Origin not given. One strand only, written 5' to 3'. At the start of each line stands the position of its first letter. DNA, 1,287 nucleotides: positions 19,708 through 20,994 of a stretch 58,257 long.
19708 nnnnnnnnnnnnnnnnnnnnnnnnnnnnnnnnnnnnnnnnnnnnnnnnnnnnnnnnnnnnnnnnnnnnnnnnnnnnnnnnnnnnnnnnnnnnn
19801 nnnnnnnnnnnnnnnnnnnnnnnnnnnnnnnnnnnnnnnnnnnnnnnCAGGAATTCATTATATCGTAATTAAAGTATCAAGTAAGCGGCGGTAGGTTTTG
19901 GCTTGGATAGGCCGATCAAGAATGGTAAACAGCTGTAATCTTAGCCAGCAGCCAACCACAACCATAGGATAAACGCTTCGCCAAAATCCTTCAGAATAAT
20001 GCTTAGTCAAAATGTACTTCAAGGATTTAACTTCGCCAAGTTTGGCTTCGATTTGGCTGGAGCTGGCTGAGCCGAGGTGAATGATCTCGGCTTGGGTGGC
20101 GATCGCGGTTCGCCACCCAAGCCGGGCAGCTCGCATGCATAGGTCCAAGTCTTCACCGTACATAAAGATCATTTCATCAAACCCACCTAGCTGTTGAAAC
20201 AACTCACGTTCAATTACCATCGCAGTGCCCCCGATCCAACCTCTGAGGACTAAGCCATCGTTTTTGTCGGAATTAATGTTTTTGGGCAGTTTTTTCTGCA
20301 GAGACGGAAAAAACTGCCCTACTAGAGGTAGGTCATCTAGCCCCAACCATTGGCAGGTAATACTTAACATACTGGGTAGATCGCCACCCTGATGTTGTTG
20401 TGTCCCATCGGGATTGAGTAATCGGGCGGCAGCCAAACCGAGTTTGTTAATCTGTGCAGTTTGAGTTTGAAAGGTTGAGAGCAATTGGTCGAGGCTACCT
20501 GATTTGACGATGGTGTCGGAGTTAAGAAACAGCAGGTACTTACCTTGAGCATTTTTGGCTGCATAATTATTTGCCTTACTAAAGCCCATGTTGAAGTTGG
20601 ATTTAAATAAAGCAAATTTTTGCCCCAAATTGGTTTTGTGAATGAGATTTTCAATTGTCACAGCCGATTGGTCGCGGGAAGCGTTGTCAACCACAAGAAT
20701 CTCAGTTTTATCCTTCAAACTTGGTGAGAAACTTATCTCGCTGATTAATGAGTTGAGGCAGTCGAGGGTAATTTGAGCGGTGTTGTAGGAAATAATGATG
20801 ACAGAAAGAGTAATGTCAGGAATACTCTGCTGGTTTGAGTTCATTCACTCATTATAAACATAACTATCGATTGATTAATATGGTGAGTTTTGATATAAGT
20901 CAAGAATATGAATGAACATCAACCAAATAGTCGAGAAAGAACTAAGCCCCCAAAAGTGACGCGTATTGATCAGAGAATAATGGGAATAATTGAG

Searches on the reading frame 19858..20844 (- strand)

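Call 85: search_protein_families(library=pfam, proteins=[window:19858-20844:-], max_evalue=0.001)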
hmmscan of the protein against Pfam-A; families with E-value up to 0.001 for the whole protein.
window:19858-20844:- (328 aa): 6 families
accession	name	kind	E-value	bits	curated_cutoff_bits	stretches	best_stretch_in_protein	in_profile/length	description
PF00535.33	Glycos_transf_2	-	6.7e-20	72.1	23.3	1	14-132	1-110/168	Glycosyl transferase family 2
PF13641.12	Glyco_tranf_2_3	-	2.9e-15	57.3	27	1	13-260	3-215/230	Glycosyltransferase like family 2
PF10111.15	Glyco_tranf_2_2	-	1.4e-08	35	27.3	1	44-131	27-112/276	Glycosyltransferase like family 2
PF13632.12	Glyco_trans_2_3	-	2.1e-08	34.6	27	1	203-262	73-128/198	Glycosyl transferase family group 2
PF13506.12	Glyco_transf_21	-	1.1e-06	28.7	21.7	1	202-253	100-152/174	Glycosyl transferase family 21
PF02709.20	Glyco_transf_7C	-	0.00061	19.8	23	0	204-249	20-65/78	N-terminal domain of galactosyltransferase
